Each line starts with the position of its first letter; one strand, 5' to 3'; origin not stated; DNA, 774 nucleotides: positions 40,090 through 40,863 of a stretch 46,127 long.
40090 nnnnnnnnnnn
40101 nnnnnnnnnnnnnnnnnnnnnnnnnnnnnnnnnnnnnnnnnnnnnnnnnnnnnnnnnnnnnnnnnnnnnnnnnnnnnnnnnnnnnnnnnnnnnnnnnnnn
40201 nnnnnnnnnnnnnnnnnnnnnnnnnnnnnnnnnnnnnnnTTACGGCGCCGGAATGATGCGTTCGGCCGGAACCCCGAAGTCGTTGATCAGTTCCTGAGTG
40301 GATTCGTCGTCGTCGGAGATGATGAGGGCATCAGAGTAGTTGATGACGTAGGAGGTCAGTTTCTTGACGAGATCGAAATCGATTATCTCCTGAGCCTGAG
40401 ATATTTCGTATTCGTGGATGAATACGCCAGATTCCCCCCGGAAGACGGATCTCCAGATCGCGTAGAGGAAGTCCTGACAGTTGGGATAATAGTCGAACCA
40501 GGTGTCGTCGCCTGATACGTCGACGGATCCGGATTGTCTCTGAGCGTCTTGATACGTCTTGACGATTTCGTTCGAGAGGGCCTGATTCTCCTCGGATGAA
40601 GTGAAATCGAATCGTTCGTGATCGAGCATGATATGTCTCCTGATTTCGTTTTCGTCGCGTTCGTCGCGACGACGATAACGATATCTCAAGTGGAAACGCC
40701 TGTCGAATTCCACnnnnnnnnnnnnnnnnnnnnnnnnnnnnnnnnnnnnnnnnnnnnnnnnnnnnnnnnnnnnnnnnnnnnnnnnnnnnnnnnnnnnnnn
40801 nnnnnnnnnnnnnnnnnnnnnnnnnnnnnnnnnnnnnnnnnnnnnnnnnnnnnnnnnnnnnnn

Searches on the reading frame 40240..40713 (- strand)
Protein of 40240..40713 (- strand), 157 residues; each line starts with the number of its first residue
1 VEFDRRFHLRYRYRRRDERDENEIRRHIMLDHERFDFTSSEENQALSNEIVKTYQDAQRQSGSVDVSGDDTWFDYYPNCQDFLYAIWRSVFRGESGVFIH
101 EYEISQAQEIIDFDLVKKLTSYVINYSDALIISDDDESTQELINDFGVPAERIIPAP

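Call 8: search_protein_families(library=pfam, proteins=[window:40240-40713:-], max_evalue=0.01)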
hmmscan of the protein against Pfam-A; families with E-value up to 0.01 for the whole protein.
window:40240-40713:- (157 aa): 0 families

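Call 21: search_protein_families(library=phrogs, proteins=[window:40240-40713:-], max_evalue=0.001)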
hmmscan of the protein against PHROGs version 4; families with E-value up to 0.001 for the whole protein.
window:40240-40713:- (157 aa): 0 families

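Call 31: search_protein_families(library=pfam, proteins=[window:40240-40713:-], max_evalue=0.01)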
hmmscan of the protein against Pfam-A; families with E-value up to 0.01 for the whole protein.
window:40240-40713:- (157 aa): 0 families

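Call 46: list_cluster_members(proteins=[window:40243-40629:-, window:41141-41389:-, window:40915-41133:-, window:42466-42798:+, window:42798-43049:+, window:13456-14832:+, window:13106-13408:+, window:41624-41905:+, window:38464-38835:-, window:37901-38458:-])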
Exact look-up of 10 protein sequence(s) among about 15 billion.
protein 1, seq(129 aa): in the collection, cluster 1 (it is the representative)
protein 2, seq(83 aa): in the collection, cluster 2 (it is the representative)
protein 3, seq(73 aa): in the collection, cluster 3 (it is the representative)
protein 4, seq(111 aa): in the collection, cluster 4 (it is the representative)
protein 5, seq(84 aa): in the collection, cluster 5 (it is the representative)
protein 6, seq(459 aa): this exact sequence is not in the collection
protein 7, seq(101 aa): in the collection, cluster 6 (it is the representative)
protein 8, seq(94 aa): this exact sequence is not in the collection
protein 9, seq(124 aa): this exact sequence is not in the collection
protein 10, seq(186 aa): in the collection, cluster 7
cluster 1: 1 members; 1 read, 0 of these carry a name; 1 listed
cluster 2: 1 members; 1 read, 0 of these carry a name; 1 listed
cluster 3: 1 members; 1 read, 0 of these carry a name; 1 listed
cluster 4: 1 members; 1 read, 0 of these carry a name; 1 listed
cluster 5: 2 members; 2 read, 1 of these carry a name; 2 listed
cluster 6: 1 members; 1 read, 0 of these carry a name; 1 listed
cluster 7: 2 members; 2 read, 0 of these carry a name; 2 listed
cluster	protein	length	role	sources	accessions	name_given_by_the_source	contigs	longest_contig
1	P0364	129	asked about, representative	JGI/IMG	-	-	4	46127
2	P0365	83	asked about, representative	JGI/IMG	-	-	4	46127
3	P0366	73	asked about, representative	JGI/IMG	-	-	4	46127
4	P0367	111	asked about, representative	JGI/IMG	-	-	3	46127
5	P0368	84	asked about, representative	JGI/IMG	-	-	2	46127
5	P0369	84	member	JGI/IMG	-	hypothetical protein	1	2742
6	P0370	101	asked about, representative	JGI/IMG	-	-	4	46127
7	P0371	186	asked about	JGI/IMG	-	-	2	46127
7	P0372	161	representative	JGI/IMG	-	-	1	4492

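Call 47: find_encoding_contigs(protein=P0365, flank=10000, max_places=10)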
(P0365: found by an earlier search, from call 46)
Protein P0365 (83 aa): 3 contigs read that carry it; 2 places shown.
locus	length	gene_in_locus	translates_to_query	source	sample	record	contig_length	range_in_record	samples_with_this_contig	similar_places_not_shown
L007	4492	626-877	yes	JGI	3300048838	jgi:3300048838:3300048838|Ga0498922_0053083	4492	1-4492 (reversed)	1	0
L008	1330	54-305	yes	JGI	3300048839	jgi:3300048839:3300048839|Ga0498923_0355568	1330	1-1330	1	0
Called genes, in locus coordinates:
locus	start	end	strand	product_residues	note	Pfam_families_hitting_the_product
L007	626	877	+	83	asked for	-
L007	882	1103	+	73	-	-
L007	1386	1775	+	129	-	-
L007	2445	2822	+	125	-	-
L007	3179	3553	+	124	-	-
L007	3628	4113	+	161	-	-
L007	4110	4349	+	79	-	-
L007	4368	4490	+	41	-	?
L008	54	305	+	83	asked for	-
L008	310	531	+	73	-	-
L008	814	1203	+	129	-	-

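Call 48: find_encoding_contigs(protein=P0370, flank=10000, max_places=10)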
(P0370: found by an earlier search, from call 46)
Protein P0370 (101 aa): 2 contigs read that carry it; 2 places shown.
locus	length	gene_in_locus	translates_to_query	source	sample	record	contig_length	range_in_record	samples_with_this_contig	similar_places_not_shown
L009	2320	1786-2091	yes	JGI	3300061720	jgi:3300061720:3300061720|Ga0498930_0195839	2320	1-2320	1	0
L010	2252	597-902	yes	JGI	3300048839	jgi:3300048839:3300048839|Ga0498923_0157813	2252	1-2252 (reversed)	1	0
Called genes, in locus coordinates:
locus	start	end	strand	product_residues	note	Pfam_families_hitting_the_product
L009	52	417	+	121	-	-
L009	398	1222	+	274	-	PF13479:AAA_24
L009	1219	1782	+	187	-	-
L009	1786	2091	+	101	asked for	-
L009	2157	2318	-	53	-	?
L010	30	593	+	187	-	-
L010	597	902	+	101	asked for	-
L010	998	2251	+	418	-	?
